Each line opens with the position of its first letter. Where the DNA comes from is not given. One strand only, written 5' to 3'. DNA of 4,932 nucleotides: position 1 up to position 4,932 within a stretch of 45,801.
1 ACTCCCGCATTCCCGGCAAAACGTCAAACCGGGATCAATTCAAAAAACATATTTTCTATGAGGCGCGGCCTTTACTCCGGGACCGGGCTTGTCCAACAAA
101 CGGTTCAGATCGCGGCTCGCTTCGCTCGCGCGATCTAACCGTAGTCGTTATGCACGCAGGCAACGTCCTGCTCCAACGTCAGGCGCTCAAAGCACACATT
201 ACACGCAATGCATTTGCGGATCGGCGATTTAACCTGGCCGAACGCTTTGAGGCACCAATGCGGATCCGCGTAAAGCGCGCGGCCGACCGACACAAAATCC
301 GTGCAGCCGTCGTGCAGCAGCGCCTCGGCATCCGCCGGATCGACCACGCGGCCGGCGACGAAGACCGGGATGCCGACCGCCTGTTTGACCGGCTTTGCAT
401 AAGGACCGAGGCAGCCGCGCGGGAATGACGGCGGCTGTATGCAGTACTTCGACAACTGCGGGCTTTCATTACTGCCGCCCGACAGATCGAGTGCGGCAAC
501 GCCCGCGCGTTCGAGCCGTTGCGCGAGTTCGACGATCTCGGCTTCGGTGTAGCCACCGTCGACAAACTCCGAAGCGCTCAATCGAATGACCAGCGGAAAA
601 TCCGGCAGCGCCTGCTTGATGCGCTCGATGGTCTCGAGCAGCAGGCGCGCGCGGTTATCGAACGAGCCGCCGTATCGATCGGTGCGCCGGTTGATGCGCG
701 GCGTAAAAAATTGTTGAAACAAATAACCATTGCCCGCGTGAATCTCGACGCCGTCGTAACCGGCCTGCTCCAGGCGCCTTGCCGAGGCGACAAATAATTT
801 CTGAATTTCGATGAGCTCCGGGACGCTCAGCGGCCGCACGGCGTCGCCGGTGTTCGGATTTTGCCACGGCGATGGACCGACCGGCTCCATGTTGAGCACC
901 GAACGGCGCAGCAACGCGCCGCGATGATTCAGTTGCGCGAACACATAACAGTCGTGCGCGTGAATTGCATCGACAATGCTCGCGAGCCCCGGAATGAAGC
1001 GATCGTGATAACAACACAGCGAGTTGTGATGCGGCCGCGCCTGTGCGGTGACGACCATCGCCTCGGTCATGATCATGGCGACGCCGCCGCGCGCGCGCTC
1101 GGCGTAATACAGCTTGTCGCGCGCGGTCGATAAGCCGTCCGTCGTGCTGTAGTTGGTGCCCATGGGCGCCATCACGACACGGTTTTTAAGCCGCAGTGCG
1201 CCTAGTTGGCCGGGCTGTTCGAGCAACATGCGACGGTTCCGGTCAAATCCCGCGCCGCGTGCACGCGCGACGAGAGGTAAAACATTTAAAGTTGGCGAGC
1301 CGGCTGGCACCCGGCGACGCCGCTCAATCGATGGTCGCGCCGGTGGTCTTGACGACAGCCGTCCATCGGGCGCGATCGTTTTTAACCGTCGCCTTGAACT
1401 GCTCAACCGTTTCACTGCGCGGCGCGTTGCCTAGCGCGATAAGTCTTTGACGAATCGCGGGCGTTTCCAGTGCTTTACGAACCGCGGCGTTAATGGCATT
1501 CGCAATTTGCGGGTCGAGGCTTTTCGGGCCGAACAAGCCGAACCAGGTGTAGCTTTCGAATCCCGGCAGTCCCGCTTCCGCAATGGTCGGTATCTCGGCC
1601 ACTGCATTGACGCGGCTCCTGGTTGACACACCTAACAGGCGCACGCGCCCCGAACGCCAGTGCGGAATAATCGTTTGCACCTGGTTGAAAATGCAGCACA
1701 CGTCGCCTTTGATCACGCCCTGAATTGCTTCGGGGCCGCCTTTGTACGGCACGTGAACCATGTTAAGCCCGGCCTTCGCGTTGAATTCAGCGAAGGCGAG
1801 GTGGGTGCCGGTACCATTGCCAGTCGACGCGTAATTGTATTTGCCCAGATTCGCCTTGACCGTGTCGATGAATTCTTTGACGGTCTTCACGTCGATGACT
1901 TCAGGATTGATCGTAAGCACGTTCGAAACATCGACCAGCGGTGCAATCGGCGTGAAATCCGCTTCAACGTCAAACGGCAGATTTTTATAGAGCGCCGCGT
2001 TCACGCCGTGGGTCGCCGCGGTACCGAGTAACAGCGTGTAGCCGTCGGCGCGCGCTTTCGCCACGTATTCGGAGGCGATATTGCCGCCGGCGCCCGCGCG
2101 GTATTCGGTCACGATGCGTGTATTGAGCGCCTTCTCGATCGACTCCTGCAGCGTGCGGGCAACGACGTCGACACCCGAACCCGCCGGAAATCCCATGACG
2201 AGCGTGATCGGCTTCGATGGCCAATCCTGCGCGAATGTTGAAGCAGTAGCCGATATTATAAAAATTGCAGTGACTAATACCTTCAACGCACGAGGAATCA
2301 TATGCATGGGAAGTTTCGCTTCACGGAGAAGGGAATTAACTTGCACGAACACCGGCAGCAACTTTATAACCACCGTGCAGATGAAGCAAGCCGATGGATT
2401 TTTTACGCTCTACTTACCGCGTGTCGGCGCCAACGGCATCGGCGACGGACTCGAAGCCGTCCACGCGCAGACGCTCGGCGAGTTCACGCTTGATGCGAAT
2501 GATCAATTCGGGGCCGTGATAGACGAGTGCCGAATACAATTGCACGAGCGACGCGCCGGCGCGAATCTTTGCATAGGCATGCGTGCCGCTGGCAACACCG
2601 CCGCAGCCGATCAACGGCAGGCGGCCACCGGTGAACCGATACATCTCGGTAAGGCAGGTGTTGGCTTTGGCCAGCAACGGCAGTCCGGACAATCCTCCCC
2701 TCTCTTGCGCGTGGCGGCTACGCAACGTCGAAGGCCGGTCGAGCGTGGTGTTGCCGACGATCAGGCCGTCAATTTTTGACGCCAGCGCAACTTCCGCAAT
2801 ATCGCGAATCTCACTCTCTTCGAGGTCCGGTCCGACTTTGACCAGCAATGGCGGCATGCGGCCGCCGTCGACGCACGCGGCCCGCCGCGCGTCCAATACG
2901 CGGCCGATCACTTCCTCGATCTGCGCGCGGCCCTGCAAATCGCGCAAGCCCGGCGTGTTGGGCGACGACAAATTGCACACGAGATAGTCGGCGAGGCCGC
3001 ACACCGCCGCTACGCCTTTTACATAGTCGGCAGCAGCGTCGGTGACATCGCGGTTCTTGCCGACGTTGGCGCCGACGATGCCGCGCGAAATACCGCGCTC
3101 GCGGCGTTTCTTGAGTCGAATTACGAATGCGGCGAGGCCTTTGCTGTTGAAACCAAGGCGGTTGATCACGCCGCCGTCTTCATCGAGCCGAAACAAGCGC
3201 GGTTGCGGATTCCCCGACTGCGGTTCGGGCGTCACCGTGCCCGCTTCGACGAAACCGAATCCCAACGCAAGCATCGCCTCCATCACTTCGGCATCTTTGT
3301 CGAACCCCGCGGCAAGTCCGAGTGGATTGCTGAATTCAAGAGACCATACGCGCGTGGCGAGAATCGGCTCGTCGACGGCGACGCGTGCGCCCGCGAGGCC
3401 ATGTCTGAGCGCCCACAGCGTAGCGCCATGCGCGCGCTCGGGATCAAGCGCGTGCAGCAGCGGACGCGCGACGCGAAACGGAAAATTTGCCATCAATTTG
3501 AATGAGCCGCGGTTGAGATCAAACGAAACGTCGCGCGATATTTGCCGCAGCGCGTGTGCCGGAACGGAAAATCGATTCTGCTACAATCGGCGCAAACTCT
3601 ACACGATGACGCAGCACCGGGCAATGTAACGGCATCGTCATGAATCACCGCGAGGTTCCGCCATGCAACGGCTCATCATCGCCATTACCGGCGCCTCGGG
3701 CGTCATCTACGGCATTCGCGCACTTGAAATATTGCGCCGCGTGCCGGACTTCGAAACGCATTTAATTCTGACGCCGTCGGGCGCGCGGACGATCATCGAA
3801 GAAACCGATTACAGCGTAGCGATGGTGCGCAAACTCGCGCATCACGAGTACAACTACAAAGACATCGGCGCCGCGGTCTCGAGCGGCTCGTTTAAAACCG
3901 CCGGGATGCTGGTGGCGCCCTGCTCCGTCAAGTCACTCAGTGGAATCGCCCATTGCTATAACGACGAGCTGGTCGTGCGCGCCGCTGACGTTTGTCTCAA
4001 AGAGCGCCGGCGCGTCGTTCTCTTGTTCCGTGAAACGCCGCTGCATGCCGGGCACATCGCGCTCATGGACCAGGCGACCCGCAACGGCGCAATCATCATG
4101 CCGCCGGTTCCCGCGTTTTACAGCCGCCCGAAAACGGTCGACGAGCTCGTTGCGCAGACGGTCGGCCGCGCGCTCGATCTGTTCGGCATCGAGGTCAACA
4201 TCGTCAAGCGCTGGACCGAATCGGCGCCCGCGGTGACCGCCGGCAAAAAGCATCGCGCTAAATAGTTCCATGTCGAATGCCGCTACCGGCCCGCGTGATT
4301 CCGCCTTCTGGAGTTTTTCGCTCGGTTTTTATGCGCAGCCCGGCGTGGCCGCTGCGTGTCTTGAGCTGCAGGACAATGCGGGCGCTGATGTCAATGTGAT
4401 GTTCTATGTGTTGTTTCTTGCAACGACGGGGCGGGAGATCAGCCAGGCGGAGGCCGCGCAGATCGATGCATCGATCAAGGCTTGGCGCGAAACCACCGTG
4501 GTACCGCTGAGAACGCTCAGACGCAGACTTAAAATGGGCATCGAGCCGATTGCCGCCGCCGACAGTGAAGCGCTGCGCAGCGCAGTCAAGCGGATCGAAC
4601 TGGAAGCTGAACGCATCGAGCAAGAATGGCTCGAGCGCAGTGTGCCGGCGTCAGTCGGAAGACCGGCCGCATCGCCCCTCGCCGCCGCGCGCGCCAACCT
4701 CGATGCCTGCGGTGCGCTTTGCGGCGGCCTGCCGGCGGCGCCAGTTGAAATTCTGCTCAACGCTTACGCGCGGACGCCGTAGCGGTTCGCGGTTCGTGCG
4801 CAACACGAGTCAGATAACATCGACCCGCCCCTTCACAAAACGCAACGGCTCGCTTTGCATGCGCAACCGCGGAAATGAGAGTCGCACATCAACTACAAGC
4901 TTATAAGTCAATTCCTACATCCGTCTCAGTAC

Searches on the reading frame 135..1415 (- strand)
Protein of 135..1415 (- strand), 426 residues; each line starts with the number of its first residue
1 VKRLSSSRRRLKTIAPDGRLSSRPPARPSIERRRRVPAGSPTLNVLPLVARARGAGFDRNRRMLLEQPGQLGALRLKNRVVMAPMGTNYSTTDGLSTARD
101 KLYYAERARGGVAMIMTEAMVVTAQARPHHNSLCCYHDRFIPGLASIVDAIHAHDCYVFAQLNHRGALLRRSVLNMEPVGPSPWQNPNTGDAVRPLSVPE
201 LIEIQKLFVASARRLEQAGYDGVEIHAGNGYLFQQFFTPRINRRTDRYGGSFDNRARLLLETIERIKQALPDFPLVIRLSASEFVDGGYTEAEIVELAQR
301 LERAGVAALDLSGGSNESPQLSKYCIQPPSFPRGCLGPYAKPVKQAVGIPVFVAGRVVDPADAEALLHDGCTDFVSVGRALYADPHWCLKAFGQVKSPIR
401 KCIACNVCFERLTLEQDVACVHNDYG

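Call 74: search_protein_families(library=pfam, proteins=[window:135-1415:-], max_evalue=0.00001)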
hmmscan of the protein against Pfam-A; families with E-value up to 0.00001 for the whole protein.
window:135-1415:- (426 aa): 2 families
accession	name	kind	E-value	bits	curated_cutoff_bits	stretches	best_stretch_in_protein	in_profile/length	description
PF00724.26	Oxidored_FMN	-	8.6e-65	219.7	27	1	67-391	4-335/342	NADH:flavin oxidoreductase / NADH oxidase family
PF01207.24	Dus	-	4.7e-06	26.4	20.4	0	253-389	104-225/311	Dihydrouridine synthase (Dus)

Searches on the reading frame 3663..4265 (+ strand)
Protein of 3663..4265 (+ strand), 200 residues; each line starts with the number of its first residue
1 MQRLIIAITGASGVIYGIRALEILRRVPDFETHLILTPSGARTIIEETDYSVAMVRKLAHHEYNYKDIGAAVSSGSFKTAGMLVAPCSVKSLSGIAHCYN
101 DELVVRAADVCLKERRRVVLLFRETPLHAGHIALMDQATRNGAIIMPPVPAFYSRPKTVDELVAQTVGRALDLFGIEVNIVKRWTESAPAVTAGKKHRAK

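Call 63: search_protein_families(library=ncbifam, proteins=[window:3663-4265:+], max_evalue=0.00001)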
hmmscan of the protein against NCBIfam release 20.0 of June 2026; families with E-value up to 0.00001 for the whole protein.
window:3663-4265:+ (200 aa): 4 families
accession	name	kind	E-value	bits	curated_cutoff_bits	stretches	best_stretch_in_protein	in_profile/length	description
NF004685.0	PRK06029.1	subfamily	9.5e-75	250.8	188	1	1-185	1-185/187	UbiX family flavin prenyltransferase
NF041206.1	VdcB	exception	1.1e-68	230.5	290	1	3-185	1-183/184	non-oxidative hydroxyarylic acid decarboxylases subunit B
TIGR00421.1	ubiX_pad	subfamily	5.8e-68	228.2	108.9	1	3-184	1-181/181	UbiX family flavin prenyltransferase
NF041218.1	BagM_FevK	exception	2.2e-59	200.4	420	1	3-197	2-195/215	bagremycin/ferroverdin biosynthesis UbiX family decarboxylase BagM/FevK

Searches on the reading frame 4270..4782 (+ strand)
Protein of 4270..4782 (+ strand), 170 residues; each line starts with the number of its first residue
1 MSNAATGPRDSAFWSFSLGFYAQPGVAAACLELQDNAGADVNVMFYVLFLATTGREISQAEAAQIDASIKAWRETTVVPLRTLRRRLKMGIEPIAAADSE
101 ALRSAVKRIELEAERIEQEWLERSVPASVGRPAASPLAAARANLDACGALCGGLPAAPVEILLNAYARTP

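Call 63: search_protein_families(library=ncbifam, proteins=[window:4270-4782:+], max_evalue=0.00001)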
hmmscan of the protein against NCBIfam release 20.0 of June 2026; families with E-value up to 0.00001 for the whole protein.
window:4270-4782:+ (170 aa): 1 family
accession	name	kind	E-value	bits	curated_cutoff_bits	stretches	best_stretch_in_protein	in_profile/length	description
TIGR02444.1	TIGR02444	hypoth_equivalog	3.1e-31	108.1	48.3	1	11-123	2-114/116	TIGR02444 family protein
